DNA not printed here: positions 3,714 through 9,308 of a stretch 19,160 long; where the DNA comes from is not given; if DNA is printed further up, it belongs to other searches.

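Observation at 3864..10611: Operon of a 1764-aa single-module AAA+ giant, an MtfA-like peptidase with SEC-C, and a double zinc-ribbon protein, attached to an NfeD/flotillin pair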

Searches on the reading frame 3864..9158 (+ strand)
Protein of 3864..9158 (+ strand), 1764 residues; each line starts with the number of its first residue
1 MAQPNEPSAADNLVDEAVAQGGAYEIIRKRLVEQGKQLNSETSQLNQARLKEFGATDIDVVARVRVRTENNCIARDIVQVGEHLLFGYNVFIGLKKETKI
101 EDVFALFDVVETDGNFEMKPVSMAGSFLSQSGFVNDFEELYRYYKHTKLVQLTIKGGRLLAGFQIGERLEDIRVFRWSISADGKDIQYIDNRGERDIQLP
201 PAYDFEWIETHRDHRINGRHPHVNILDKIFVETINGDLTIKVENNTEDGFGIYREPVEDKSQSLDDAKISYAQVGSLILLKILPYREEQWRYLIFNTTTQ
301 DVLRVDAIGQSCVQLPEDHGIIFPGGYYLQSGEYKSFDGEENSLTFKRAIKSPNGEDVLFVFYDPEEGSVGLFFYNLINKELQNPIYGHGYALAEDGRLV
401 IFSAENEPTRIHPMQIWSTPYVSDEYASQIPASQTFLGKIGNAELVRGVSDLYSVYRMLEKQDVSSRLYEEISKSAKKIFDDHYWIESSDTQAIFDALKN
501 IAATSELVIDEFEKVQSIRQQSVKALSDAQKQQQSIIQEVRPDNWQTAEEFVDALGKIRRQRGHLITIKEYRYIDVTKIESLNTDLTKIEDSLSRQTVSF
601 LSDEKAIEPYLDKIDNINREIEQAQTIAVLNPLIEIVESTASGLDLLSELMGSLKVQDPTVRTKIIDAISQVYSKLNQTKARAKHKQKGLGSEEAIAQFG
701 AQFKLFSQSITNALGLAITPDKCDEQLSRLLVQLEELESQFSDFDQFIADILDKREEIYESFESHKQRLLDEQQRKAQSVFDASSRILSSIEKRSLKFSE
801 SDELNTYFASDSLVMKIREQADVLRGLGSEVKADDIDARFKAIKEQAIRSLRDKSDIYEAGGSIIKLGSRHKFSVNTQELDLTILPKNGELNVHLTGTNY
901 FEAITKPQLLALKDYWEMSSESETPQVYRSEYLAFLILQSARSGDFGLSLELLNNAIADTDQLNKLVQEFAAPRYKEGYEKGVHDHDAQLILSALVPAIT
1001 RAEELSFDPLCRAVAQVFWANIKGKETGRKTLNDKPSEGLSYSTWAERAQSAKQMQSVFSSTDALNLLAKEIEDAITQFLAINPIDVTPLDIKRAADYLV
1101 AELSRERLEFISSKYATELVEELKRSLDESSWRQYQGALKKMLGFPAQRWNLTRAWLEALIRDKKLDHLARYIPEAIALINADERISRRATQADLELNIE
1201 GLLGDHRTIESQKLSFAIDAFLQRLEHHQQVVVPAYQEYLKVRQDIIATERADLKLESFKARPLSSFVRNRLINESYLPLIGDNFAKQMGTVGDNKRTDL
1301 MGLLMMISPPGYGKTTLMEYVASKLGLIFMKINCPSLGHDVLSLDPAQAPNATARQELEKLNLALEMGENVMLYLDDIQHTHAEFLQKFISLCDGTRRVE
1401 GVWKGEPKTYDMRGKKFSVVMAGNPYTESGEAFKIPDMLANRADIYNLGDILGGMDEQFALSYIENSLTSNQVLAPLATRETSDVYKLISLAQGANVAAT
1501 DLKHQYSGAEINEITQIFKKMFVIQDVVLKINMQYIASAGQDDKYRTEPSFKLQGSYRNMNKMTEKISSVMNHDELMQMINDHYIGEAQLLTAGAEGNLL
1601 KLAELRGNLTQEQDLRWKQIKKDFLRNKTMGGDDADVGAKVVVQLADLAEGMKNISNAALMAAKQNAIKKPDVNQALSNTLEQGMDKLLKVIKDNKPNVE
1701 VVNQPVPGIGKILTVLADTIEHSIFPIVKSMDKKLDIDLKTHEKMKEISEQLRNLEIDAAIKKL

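Call 3: search_protein_families(library=pfam, proteins=[window:3864-9158:+], max_evalue=0.01)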
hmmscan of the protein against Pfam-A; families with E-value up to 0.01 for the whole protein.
window:3864-9158:+ (1764 aa): 5 families
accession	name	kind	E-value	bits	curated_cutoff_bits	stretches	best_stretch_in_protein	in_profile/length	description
PF12458.13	DUF3686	-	8.6e-207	687.4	25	1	38-484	2-448/448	ATPase involved in DNA repair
PF25472.1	DUF7902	-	8.4e-27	93.6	26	1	605-688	1-84/85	Domain of unknown function (DUF7902)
PF00004.35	AAA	-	1e-07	32.9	21.2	1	1305-1380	2-68/131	ATPase family associated with various cellular activities (AAA)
PF13401.12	AAA_22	-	3.3e-06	27.9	27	1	1302-1395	6-110/130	AAA domain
PF07728.20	AAA_5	-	9.1e-06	26.2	22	1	1304-1427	2-125/139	AAA domain (dynein-related subfamily)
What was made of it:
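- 3864..9158 (+): 1764-aa soluble giant ATPase, annotated 'DNA repair ATPase' in databases. Layout: N-terminal helix, beta-propeller, helical bundles, helical middle, single AAA_5-like module, conserved C-domain, variable tail. Pfam domains (call 3).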

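Call 4: search_protein_families(library=ncbifam, proteins=[window:3864-9158:+], max_evalue=0.01)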
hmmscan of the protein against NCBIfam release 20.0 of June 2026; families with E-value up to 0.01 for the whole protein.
window:3864-9158:+ (1764 aa): 0 families

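Call 5: search_protein_families(library=padloc, proteins=[window:3864-9158:+], max_evalue=0.1)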
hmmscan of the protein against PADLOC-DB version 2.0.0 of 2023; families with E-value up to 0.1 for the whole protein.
window:3864-9158:+ (1764 aa): 0 families

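Call 10: find_homologous_proteins(query=window:3864-9158:+, max_evalue=0.00001)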
Query window:3864-9158:+ (1764 aa): 6128 proteins with E <= 0.00001 among 8000 candidates; the best 120 are listed.
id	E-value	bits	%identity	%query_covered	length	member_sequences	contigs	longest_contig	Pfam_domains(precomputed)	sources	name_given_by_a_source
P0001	0.0e+0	3826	97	100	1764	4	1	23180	PF12458.14,PF00004.36,PF13401.13,PF07728.21,PF25472.2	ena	-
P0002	0.0e+0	3663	93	100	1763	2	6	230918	PF12458.14,PF00004.36,PF13401.13,PF07728.21,PF25472.2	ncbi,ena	-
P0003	0.0e+0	3656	93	100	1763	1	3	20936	PF12458.14,PF00004.36,PF13401.13,PF07728.21,PF25472.2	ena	-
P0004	0.0e+0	3655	93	100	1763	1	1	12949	PF12458.14,PF00004.36,PF13401.13,PF07728.21,PF25472.2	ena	-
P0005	0.0e+0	3434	87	100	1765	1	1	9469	PF12458.14,PF00004.36,PF13401.13,PF07728.21,PF25472.2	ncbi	-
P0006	0.0e+0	3206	81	100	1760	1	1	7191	PF12458.14,PF00004.36,PF13401.13,PF07728.21,PF25472.2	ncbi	-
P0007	0.0e+0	3130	79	100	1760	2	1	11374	PF12458.14,PF00004.36,PF13401.13,PF07728.21,PF25472.2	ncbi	-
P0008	0.0e+0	3003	75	99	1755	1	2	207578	PF12458.14,PF00004.36,PF13401.13,PF07728.21,PF25472.2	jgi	jgi:ATPase involved in DNA repair/ATPase family associated with various cellular activities (AAA)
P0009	0.0e+0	2987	75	98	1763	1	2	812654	PF12458.14,PF00004.36,PF13401.13,PF07728.21,PF25472.2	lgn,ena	-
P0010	0.0e+0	2967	74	100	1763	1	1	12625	PF12458.14,PF00004.36,PF13401.13,PF07728.21,PF25472.2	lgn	-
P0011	0.0e+0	2965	74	100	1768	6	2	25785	PF12458.14,PF00004.36,PF13401.13,PF07728.21,PF25472.2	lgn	-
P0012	0.0e+0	2961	73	100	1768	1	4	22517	PF12458.14,PF00004.36,PF13401.13,PF07728.21,PF25472.2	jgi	-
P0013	0.0e+0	2961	74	99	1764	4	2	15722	PF12458.14,PF00004.36,PF13401.13,PF07728.21,PF25472.2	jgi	-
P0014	0.0e+0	2960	74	100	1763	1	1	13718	PF12458.14,PF00004.36,PF13401.13,PF07728.21,PF25472.2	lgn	-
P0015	0.0e+0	2958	74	100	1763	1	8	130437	PF12458.14,PF00004.36,PF13401.13,PF07728.21,PF25472.2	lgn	-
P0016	0.0e+0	2953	74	99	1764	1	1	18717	PF12458.14,PF00004.36,PF07728.21,PF25472.2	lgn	-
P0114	0.0e+0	2699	67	99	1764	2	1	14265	PF12458.14,PF00004.36,PF07728.21,PF25472.2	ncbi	ncbi:DNA repair ATPase [Pseudomonadota bacterium]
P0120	0.0e+0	2692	66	99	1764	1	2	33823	PF12458.14,PF00004.36,PF25472.2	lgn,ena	-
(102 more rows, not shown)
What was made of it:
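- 3864..9158 (+): More than 6128 homologues in the 90% clusters (call 10).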

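Call 12: find_related_loci(query=window:3864-9158:+, collection=genome_contigs, flank=10000)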
Query window:3864-9158:+ (1764 aa) in genome_contigs; peptide patterns used: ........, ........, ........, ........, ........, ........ (x = any residue, [..] = any of these).
118 stretches matched a pattern; 97 encode a relative of the query (tblastn E <= 1e-3); the best 80 are kept; 80 distinct loci.
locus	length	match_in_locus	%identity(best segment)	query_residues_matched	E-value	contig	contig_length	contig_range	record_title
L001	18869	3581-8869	93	1-1764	0e+0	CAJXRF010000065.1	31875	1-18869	MAG TPA_asm: uncultured Bermanella sp. isolate SRR3933281_bin.2_MetaBAT_v2.12.1_MAG genome assembly, contig: NODE_148_le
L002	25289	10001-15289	72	3-1760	0e+0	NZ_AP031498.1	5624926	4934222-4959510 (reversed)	Maricurvus nonylphenolicus strain KU41E chromosome, complete genome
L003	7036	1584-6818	70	1-1756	0e+0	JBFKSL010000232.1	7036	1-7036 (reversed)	MAG: Ketobacter sp. isolate Mix_sand23.2022.09.D.44 k141_958527_length_7036_cov_6.0000, whole genome shotgun sequence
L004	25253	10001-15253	71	1-1763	0e+0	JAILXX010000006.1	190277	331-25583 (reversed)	MAG: Cellvibrionaceae bacterium isolate PHBVgamm5 PHBVgamm5_contig_6, whole genome shotgun sequence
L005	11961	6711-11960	72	8-1731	0e+0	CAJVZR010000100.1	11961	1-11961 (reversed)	MAG TPA_asm: uncultured Oleispira sp. isolate SRR5469033_bin.57_MetaBAT_v2.12.1_MAG genome assembly, contig: NODE_4686_l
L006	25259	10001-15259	70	1-1760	0e+0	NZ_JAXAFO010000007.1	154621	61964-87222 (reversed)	Gilvimarinus gilvus strain SDUM040013 scaffold_7_length=154622, whole genome shotgun sequence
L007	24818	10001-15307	69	1-1760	0e+0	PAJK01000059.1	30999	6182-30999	MAG: Oceanospirillaceae bacterium isolate SAT97 279573, whole genome shotgun sequence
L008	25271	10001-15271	71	2-1756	0e+0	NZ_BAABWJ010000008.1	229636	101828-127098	Pseudoteredinibacter isoporae strain HU-06130-CL sequence08, whole genome shotgun sequence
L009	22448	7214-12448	73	10-1756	0e+0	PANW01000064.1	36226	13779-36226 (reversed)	MAG: Cellvibrionaceae bacterium isolate SAT230 152842, whole genome shotgun sequence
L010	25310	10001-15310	67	12-1756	0e+0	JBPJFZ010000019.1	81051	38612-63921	Oleiphilaceae bacterium J1-3 NODE_19_length_81051_cov_40.9269, whole genome shotgun sequence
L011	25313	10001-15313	67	1-1756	0e+0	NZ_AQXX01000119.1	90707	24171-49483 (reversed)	Hahella ganghwensis DSM 17046 F566DRAFT_scaffold00026.26_C, whole genome shotgun sequence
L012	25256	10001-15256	66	8-1756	0e+0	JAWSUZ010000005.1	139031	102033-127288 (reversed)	MAG: Agarilytica sp. isolate AMN13_PHB_gam1 T50P3HB_contig_8, whole genome shotgun sequence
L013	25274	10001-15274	66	5-1756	0e+0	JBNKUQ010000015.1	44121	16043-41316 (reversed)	MAG: Cellvibrionaceae bacterium isolate A1A2.bin.40.strict NODE_15_length_44121_cov_5.786373, whole genome shotgun seque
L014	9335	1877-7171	64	10-1755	0e+0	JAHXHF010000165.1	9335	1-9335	MAG: gamma proteobacterium symbiont of Bathyaustriella thionipta isolate L181_Sed1 c_000000000219, whole genome shotgun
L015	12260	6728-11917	64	10-1755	0e+0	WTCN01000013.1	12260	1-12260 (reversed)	MAG: Methyloprofundus sp. isolate GLR997 c_000000250066, whole genome shotgun sequence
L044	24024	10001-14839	45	16-1658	0e+0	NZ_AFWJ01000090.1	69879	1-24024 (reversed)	Vibrio nigripulchritudo ATCC 27043 VINI7043_18, whole genome shotgun sequence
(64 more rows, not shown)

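Call 19: search_solved_structures(query=window:3864-9158:+, max_evalue=1)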
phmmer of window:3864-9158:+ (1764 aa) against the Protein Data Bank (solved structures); distinct sequences matched with E-value up to 1: 6.
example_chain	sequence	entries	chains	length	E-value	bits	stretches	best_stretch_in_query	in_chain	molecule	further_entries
7swl_A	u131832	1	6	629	0.071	13.5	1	1270-1337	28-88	Rix7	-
7t3i_A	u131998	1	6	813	0.11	12.9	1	1270-1337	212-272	Rix7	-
6mat_A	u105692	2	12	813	0.11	12.9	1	1270-1337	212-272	Rix7 mutant | Rix7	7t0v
7wub_C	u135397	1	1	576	0.86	9.9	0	1304-1389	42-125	Transitional endoplasmic reticulum ATPase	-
7wub_D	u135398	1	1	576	0.86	9.9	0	1304-1389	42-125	Transitional endoplasmic reticulum ATPase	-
6mck_A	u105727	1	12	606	0.97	9.8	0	1304-1389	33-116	Transitional endoplasmic reticulum ATPase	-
